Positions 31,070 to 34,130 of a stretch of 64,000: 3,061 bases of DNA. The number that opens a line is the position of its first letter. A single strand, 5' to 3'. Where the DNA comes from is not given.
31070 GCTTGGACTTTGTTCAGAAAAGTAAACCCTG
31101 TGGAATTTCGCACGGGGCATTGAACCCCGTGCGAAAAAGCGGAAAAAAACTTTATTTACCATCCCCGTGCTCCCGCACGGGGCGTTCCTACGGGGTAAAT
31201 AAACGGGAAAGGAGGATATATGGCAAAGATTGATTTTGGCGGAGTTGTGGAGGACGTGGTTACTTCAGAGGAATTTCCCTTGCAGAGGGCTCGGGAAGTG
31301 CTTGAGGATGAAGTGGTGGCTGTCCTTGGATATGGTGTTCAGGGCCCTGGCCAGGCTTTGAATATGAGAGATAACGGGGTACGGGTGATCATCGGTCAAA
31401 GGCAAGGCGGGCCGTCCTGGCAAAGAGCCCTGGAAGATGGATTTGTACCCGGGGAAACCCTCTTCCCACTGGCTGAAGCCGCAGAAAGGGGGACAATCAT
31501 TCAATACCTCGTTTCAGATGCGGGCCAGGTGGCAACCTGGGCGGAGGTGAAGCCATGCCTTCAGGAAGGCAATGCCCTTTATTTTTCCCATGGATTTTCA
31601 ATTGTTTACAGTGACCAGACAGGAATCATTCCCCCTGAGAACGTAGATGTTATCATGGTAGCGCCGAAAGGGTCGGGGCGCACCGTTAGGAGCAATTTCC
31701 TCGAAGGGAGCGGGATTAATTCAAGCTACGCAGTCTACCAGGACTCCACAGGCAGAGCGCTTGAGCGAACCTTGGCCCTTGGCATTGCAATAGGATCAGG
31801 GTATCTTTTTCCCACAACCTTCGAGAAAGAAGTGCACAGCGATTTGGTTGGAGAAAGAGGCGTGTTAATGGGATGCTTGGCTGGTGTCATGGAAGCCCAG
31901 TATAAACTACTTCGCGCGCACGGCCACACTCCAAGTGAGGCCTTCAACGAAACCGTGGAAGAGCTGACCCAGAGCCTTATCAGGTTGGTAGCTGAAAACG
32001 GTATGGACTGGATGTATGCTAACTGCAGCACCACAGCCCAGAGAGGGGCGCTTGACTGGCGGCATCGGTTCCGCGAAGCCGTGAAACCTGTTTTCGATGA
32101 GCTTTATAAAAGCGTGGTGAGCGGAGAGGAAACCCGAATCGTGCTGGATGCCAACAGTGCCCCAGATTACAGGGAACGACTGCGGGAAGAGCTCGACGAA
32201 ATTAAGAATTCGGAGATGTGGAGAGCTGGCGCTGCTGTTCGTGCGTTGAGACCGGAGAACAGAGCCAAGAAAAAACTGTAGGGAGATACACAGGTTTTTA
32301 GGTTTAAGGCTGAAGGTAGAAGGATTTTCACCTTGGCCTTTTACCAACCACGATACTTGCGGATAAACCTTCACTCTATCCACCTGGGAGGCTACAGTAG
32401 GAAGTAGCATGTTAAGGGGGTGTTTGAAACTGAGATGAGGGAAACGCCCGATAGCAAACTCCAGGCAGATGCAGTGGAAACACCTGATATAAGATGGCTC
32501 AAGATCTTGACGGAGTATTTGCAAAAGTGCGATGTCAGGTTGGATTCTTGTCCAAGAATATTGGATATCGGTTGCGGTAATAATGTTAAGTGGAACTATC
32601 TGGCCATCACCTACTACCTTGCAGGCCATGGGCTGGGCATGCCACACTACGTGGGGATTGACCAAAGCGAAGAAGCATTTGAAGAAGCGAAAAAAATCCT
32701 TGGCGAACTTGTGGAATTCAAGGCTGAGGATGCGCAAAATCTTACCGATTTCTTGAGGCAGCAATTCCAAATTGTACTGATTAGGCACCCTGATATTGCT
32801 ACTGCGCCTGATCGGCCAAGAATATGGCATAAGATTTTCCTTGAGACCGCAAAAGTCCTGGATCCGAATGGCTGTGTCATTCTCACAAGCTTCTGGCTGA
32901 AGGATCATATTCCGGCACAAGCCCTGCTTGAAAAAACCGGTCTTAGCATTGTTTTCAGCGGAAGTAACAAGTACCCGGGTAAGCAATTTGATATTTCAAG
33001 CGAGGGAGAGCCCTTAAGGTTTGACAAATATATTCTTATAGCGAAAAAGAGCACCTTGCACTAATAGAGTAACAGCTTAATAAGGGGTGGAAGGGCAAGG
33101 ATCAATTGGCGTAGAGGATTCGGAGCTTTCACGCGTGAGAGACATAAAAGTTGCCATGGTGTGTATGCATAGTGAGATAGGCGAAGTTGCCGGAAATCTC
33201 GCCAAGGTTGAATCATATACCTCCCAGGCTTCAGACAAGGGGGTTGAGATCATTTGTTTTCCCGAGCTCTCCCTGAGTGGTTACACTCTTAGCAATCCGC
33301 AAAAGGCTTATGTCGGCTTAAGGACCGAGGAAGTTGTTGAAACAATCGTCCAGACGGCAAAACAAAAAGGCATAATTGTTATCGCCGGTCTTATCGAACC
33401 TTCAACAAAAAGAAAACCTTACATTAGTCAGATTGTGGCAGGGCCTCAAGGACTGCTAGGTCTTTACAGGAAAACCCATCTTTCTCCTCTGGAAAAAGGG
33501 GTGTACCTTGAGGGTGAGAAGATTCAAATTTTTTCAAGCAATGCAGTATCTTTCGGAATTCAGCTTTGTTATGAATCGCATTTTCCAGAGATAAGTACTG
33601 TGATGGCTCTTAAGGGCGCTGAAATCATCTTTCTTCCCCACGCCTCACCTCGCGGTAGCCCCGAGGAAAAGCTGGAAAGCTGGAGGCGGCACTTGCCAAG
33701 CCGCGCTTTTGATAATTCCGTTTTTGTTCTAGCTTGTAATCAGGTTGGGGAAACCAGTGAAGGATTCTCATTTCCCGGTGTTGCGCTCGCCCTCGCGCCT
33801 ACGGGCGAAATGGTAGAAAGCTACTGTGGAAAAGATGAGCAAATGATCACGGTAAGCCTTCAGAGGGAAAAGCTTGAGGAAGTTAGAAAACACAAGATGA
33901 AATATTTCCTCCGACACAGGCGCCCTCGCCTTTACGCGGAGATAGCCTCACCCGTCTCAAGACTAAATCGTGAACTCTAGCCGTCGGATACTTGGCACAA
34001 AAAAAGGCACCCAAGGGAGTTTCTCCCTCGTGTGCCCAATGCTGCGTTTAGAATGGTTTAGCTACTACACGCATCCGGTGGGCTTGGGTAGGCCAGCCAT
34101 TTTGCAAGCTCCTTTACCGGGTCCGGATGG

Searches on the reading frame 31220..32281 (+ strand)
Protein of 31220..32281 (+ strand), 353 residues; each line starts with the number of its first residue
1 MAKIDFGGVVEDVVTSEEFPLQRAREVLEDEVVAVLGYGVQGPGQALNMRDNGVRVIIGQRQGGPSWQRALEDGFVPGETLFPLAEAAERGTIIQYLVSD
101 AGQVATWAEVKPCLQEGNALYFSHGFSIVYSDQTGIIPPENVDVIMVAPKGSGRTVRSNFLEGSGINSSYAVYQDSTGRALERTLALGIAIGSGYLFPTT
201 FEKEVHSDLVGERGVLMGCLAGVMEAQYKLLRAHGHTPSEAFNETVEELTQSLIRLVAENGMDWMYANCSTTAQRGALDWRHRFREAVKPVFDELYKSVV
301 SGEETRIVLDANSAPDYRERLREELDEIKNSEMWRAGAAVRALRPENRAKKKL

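Call 6: search_protein_families(library=ncbifam, proteins=[window:31220-32281:+])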
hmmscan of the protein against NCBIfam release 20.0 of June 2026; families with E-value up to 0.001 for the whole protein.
window:31220-32281:+ (353 aa): 4 families
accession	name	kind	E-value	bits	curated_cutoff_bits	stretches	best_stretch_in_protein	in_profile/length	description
TIGR00465.1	ilvC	equivalog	9.4e-97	323.8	226.15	1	28-347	1-313/314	ketol-acid reductoisomerase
NF004017.0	PRK05479.1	equivalog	1.3e-65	221.4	336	1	26-348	13-329/337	ketol-acid reductoisomerase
NF009940.0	PRK13403.1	equivalog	1.7e-45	155.3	406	1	26-277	12-257/335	ketol-acid reductoisomerase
NF003557.0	PRK05225.1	equivalog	1.5e-29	102.9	713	1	17-312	26-320/491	ketol-acid reductoisomerase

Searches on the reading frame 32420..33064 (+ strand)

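Call 70: search_protein_families(library=pfam, proteins=[window:32420-33064:+], max_evalue=0.001)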
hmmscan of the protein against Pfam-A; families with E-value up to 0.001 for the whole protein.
window:32420-33064:+ (214 aa): 3 families
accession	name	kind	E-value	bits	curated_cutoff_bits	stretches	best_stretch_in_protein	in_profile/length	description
PF13847.12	Methyltransf_31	-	4.3e-10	39.9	27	1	46-173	6-127/145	Methyltransferase domain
PF13649.12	Methyltransf_25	-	3.9e-08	34.3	27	1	47-151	1-97/97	Methyltransferase domain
PF08241.18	Methyltransf_11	-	4.5e-06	27.6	21.2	1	48-154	1-94/95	Methyltransferase domain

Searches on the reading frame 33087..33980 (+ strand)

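Call 70: search_protein_families(library=pfam, proteins=[window:33087-33980:+], max_evalue=0.001)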
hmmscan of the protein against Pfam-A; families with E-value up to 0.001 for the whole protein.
window:33087-33980:+ (297 aa): 1 family
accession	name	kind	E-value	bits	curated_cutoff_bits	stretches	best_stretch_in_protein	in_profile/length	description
PF00795.27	CN_hydrolase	-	2.5e-43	148.7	23.2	1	21-268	1-256/256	Carbon-nitrogen hydrolase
